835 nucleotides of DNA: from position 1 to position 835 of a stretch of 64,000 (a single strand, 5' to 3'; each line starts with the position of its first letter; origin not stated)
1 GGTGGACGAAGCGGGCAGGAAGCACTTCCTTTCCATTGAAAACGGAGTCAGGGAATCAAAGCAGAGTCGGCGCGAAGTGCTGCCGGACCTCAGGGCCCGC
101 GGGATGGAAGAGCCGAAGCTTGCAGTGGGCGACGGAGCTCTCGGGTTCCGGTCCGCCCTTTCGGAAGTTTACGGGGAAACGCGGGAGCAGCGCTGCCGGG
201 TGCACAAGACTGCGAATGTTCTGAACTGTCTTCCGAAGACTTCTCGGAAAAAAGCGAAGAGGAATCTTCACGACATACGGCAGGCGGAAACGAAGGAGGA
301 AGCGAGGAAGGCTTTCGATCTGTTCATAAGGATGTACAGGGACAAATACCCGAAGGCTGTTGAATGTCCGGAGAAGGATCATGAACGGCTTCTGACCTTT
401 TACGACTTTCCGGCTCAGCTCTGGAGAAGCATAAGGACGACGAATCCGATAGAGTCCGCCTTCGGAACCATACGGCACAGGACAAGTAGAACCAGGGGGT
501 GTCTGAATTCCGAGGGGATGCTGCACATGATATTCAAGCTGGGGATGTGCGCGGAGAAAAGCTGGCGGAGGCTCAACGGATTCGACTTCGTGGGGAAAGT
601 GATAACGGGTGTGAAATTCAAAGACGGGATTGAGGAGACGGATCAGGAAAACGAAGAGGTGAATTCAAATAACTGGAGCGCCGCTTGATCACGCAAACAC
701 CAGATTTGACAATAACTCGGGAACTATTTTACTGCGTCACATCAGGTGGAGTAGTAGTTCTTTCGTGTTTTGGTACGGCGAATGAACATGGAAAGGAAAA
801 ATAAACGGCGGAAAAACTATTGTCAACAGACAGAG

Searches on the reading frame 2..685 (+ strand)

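Call 89: search_protein_families(library=padloc, alignment_id=A4, max_evalue=1e-10)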
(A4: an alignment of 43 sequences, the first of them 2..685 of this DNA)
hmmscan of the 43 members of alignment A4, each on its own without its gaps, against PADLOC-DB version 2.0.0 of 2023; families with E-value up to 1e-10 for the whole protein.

A. member 1, window:2-685:+ (228 aa): 0 families

B. families by the number of members that match (of 43 scanned): 79 families (the first 25 are shown)
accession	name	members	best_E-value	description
PDLC04140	mad8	2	2.8e-40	mads_8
PDLC01769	Cas3g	1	7.4e-228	-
PDLC01747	Cas1g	1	6.5e-177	-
PDLC00939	Cas3g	1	4.5e-123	"CRISPR-associated helicase Cas3, subtype Dpsyc"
PDLC01777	Cas56g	1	2.5e-117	-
PDLC01309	Cas3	1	1.7e-114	CAS-I-U; effector_G3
PDLC01770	Cas3g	1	7.3e-95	-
PDLC02067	Cas1b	1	9e-92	-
PDLC00995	Cas56g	1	9.8e-90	"CRISPR-associated protein GSU0054/csb2, Dpsyc system"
PDLC00928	Cas1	1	2.3e-88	Cas1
PDLC01248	Cas1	1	2.8e-88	"CAS-I,CAS-II,CAS-III,CAS-IV,CAS-V,CAS-VI; acquisition_1"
PDLC01410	Cas56g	1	5.5e-87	CAS-I-U; effector_G5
PDLC01608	Cas1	1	8.2e-87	"CAS-I,CAS-II,CAS-III,CAS-IV,CAS-V,CAS-VI; acquisition_1"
PDLC04135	mad3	1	3.8e-84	mads_3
PDLC02025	Cas1d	1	4.8e-83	-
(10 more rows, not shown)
